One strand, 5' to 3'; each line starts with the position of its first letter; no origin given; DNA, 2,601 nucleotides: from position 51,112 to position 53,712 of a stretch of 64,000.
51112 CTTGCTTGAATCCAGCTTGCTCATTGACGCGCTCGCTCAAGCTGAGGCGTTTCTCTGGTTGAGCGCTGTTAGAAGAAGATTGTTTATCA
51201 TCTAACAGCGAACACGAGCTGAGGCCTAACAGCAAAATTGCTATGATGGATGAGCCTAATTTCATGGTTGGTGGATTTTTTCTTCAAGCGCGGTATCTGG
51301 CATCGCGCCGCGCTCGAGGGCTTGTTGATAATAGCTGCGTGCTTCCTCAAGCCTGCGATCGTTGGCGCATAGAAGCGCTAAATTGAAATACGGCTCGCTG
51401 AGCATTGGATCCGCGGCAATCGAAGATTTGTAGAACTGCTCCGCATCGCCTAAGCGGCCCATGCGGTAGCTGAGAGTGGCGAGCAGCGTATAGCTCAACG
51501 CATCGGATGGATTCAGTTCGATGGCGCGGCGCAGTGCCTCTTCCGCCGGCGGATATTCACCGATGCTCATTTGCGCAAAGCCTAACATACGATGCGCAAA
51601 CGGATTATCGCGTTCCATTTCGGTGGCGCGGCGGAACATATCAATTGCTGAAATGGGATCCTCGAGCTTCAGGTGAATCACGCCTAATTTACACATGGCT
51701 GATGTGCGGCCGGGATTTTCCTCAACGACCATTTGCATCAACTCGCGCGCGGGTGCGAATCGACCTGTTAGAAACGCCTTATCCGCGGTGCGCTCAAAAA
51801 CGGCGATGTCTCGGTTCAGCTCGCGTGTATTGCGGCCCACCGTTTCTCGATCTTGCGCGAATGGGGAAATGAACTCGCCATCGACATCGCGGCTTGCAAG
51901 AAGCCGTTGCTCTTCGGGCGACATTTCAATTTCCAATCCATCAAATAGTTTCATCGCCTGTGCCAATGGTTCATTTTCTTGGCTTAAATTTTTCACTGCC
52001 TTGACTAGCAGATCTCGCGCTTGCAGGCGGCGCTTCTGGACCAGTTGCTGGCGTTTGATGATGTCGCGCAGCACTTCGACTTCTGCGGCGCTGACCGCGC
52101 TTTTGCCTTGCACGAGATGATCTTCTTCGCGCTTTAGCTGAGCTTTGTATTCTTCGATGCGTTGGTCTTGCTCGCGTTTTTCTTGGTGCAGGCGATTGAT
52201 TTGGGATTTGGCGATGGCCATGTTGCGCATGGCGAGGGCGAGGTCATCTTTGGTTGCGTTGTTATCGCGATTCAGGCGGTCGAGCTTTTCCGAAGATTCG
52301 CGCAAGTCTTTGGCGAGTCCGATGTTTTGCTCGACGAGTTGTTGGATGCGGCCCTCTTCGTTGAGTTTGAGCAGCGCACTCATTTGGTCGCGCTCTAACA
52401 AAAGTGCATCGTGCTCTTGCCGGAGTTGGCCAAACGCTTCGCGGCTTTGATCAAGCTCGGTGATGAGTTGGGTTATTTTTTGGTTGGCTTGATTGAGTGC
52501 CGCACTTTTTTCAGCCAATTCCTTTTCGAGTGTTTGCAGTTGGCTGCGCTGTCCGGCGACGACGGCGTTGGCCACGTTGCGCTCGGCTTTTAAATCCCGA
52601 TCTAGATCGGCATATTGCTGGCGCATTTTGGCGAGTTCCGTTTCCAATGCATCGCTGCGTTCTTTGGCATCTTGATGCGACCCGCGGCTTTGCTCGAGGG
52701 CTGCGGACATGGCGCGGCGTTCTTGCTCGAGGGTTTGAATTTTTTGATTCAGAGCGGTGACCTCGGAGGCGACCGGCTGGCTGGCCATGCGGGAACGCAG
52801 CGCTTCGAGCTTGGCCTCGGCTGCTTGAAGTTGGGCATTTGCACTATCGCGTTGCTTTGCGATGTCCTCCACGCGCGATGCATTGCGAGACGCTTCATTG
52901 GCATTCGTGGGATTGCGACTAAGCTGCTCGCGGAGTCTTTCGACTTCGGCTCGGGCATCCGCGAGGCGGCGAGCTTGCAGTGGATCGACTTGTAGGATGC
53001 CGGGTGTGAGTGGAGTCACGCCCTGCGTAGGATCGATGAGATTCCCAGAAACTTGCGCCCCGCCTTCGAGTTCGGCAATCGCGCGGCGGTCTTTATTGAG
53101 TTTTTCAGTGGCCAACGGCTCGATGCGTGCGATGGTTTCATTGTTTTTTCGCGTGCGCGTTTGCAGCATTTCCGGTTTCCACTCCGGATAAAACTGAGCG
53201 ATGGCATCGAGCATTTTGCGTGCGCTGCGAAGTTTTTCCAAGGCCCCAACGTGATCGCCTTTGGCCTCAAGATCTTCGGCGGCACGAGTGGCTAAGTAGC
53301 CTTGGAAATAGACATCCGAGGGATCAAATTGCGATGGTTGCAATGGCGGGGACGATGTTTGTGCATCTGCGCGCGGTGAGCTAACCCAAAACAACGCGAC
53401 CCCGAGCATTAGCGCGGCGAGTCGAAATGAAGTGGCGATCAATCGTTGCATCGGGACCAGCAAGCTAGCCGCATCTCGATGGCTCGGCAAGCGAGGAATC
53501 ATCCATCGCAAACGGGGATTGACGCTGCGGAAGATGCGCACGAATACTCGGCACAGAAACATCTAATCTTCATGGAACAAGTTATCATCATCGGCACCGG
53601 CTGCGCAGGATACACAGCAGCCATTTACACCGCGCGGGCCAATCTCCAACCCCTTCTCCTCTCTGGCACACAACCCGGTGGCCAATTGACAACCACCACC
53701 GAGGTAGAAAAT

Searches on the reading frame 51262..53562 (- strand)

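Call 39: search_protein_families(library=ncbifam, proteins=[window:51262-53562:-], max_evalue=0.00001)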
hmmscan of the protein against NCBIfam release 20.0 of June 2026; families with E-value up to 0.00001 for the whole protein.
window:51262-53562:- (766 aa): 10 families
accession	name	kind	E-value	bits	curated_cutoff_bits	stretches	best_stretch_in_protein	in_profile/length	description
TIGR02917.1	PEP_TPR_lipo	equivalog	8.7e-15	53.7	312.2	1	574-751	351-528/899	XrtA/PEP-CTERM system TPR-repeat protein PrsT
NF040959.1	MamA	equivalog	5.7e-13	48.8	200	1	593-750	44-201/204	magnetosome protein MamA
TIGR02552.1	LcrH_SycD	equivalog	2e-11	43.8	104.8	1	590-687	22-119/136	SycD/LcrH family type III secretion system chaperone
NF033920.0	C39_PA2778_fam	equivalog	3.6e-08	33.1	150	0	672-751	174-253/255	PA2778 family cysteine peptidase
TIGR00990.1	3a0801s09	subfamily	5.8e-08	31.8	757.25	1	589-750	334-495/615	mitochondrial import receptor subunit TOM70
TIGR02521.1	type_IV_pilW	equivalog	4.1e-07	29.8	154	1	660-752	37-129/234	type IV pilus biogenesis/stability protein PilW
TIGR02169.1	SMC_prok_A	equivalog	4.8e-07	27.9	729.4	1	206-488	232-512/1165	chromosome segregation protein SMC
TIGR04523.1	Mplasa_alph_rch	subfamily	1.3e-06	26.7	270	0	213-396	354-531/745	helix-rich protein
NF052415.1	T3SS_chap_SctY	equivalog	7.9e-06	26.3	70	1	620-715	6-104/106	type III secretion apparatus assembly chaperone SctY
TIGR02168.1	SMC_prok_B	equivalog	9e-06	23.7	567.35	0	329-583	669-920/1181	chromosome segregation protein SMC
